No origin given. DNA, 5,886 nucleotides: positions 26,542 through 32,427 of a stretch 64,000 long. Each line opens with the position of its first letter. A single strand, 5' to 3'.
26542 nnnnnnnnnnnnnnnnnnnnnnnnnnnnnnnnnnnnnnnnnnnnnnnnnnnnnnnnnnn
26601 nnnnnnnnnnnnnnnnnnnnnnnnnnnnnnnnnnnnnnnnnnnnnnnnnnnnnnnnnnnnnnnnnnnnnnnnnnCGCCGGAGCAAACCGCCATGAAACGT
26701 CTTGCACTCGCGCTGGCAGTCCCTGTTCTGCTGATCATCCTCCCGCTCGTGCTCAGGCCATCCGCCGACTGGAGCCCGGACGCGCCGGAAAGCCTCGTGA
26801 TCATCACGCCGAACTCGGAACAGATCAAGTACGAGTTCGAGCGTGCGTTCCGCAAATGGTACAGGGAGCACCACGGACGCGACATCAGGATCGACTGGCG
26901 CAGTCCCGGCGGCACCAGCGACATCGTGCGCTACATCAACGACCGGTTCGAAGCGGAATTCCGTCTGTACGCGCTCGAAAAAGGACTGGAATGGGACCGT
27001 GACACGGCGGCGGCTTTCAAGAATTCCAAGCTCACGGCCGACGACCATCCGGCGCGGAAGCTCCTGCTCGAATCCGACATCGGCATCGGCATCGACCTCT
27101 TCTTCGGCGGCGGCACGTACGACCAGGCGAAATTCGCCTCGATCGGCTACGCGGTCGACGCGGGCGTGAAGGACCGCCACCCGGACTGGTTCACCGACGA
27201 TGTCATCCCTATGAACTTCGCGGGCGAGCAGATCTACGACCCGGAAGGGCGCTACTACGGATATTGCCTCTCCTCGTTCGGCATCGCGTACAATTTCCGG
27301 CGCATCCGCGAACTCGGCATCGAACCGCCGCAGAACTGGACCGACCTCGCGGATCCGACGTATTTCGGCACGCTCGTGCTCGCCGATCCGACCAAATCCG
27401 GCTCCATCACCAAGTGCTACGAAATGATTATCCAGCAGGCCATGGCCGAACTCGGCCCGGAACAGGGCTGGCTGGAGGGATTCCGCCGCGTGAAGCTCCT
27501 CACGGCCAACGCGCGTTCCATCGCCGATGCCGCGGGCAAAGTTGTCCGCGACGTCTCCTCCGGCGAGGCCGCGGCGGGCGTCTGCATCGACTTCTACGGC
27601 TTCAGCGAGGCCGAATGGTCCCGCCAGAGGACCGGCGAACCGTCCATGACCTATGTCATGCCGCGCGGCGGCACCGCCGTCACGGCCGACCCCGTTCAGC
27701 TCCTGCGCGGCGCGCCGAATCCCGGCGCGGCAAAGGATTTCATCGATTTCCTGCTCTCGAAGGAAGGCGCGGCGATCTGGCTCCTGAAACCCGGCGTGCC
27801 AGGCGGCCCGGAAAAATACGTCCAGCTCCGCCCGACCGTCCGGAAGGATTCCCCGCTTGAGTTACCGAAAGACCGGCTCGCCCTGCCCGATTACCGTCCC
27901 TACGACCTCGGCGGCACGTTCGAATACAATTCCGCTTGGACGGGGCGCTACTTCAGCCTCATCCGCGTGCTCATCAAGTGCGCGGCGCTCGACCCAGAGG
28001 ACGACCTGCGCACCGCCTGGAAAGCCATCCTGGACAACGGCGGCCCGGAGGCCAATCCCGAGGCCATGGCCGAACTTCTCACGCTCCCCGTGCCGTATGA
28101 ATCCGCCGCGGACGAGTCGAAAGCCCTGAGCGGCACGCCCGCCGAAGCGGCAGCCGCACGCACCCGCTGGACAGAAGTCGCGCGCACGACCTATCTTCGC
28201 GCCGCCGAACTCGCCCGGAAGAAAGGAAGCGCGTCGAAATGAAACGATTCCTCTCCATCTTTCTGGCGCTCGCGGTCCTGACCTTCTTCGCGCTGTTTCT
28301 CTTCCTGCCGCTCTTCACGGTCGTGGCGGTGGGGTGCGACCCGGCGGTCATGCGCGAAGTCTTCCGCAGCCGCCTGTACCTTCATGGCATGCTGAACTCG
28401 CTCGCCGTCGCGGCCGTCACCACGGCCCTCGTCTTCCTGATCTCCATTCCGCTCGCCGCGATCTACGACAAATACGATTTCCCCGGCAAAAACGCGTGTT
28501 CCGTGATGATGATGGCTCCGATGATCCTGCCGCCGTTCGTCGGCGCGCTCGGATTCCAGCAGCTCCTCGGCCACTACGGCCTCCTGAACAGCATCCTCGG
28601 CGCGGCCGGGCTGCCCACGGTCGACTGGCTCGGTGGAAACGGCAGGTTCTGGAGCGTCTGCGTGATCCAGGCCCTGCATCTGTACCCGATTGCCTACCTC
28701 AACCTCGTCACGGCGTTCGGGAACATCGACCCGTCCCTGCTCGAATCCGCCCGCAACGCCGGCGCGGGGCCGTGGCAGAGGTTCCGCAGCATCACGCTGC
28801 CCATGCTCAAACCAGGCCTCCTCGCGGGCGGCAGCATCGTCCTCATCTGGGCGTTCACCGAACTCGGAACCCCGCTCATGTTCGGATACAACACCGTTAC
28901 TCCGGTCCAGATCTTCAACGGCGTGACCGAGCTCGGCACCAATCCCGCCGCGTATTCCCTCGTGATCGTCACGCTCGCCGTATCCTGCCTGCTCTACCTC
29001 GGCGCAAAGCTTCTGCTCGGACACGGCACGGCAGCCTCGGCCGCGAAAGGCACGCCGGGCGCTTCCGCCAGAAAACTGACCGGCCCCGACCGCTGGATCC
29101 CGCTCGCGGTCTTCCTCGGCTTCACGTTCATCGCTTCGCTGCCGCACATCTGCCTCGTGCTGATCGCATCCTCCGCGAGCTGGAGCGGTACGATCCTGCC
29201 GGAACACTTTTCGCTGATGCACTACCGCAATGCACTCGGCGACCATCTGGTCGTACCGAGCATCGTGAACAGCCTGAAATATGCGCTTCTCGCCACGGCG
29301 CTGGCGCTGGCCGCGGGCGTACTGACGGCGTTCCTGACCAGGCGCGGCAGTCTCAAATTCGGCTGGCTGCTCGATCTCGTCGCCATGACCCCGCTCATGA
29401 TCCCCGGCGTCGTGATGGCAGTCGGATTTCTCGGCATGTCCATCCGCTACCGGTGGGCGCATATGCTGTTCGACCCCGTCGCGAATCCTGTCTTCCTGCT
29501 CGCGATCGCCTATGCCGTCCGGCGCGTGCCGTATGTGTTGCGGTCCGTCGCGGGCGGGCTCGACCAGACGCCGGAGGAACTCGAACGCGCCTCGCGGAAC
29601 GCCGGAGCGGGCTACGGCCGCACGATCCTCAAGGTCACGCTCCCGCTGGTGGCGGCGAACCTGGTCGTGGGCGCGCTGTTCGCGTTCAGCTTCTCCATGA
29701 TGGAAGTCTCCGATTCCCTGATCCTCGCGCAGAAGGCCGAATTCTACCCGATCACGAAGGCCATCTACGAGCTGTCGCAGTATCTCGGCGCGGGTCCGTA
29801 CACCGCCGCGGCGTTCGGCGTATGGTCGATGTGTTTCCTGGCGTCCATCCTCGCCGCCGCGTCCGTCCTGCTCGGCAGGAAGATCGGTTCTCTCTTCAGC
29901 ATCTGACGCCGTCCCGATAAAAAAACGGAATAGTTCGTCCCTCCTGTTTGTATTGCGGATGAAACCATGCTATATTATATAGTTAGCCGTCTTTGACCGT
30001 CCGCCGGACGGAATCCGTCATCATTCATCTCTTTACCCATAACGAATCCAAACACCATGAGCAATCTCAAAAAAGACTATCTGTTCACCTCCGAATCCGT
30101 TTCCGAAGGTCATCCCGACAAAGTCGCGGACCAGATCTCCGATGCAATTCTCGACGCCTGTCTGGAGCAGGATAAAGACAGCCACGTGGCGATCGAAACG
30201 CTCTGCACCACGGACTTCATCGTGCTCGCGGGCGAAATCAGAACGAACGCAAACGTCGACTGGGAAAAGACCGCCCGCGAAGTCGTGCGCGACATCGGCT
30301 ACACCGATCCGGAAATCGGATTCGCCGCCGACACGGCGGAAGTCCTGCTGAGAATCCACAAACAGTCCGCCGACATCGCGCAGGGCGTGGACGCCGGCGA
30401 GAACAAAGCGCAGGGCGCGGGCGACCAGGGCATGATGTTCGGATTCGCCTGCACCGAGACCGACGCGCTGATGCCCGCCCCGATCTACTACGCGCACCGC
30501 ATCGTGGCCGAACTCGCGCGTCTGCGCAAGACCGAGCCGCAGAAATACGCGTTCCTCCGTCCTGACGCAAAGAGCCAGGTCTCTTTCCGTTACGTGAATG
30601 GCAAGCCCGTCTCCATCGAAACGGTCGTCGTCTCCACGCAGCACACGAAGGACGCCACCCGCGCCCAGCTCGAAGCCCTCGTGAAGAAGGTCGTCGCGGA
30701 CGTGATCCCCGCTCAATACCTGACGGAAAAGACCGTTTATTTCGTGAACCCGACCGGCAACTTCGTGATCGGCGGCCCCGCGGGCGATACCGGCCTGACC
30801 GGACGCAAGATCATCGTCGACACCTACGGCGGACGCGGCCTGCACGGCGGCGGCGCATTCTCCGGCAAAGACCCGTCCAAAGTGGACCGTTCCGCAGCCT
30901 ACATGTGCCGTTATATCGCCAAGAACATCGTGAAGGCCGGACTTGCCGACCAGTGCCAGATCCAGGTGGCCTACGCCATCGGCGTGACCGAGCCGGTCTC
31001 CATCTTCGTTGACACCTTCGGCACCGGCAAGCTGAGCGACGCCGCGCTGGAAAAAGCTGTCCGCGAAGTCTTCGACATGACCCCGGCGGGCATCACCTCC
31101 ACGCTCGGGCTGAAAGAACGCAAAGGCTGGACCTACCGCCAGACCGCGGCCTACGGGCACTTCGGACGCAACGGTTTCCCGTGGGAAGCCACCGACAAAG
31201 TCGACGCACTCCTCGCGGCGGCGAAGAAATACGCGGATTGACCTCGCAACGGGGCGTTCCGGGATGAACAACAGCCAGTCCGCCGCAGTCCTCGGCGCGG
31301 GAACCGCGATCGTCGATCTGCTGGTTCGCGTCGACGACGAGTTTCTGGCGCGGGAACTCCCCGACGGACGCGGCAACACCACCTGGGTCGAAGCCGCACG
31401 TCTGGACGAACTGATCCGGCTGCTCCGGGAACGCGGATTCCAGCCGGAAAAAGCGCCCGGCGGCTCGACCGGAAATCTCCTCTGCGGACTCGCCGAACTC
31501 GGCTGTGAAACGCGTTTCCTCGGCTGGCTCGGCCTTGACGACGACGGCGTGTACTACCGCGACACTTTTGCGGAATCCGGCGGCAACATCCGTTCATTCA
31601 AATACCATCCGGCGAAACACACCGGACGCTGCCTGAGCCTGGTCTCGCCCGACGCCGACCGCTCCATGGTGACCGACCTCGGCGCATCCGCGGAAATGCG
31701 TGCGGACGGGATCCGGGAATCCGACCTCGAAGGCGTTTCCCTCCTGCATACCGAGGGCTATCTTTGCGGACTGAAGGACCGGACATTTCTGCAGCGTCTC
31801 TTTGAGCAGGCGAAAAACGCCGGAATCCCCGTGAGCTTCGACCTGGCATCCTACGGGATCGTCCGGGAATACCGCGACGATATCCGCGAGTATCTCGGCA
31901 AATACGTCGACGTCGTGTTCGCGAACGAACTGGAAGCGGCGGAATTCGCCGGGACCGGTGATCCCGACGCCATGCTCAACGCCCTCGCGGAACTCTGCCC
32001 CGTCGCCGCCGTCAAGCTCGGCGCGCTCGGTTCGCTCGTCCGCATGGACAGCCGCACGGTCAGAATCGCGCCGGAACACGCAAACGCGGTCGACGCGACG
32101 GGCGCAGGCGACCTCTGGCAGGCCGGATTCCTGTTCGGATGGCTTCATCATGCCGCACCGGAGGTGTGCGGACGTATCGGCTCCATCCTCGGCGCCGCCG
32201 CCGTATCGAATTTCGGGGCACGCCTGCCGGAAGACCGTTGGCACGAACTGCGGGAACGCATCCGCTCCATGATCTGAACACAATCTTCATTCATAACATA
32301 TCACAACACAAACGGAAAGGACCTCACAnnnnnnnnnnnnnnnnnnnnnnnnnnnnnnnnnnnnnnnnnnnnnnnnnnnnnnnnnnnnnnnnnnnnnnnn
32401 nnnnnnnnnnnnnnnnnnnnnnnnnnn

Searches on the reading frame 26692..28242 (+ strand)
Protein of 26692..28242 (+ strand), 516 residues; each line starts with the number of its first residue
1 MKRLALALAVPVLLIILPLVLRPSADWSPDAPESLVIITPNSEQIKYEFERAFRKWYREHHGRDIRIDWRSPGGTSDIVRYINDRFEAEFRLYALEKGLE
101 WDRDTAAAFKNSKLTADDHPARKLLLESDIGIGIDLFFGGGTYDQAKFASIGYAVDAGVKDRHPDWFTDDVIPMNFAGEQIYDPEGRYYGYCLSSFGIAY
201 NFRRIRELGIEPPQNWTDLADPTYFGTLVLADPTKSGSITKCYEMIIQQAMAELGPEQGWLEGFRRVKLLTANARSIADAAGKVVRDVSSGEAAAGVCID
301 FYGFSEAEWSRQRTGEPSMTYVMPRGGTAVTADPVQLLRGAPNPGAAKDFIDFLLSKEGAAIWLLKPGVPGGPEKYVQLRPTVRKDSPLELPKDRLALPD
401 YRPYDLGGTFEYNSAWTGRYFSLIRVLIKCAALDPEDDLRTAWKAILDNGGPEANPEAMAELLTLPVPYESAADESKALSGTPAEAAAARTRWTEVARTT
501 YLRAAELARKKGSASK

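Call 64: search_protein_families(library=pfam, proteins=[window:26692-28242:+], max_evalue=0.00001)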
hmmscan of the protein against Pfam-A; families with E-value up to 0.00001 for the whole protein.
window:26692-28242:+ (516 aa): 4 families
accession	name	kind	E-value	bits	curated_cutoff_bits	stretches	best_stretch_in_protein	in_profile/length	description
PF13343.11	SBP_bac_6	-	2.2e-20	73.6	24.6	1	134-365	12-213/245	Bacterial extracellular solute-binding protein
PF13531.11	SBP_bac_11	-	1.6e-11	44.9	25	1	212-363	92-221/227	Bacterial extracellular solute-binding protein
PF01547.30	SBP_bac_1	-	9.2e-08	32.9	26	1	143-360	65-306/307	Bacterial extracellular solute-binding protein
PF13416.11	SBP_bac_8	-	3.3e-07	30.8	27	1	185-370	81-259/279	Bacterial extracellular solute-binding protein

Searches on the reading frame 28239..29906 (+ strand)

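Call 64: search_protein_families(library=pfam, proteins=[window:28239-29906:+], max_evalue=0.00001)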
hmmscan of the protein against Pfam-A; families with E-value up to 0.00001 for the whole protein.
window:28239-29906:+ (555 aa): 1 family
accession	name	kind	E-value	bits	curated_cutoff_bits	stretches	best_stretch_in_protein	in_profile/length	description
PF00528.27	BPD_transp_1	-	9.1e-25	87.9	26.4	2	71-254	3-173/184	Binding-protein-dependent transport system inner membrane component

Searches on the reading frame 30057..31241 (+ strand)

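Call 64: search_protein_families(library=pfam, proteins=[window:30057-31241:+], max_evalue=0.00001)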
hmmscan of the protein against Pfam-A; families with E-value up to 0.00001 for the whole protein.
window:30057-31241:+ (394 aa): 3 families
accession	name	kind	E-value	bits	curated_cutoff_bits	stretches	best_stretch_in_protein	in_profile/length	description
PF02773.21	S-AdoMet_synt_C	-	1.1e-67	226.6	25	1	238-377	1-137/138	S-adenosylmethionine synthetase, C-terminal domain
PF00438.25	S-AdoMet_synt_N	-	8.6e-43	145.3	33.1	1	8-105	2-99/99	S-adenosylmethionine synthetase, N-terminal domain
PF02772.21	S-AdoMet_synt_M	-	2e-42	144.6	29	1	119-236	2-120/120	S-adenosylmethionine synthetase, central domain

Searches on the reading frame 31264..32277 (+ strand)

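Call 64: search_protein_families(library=pfam, proteins=[window:31264-32277:+], max_evalue=0.00001)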
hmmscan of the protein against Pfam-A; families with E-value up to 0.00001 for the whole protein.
window:31264-32277:+ (337 aa): 1 family
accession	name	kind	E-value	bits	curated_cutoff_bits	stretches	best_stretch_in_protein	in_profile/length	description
PF00294.29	PfkB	-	3e-40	138.9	25.8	1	57-323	27-299/302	pfkB family carbohydrate kinase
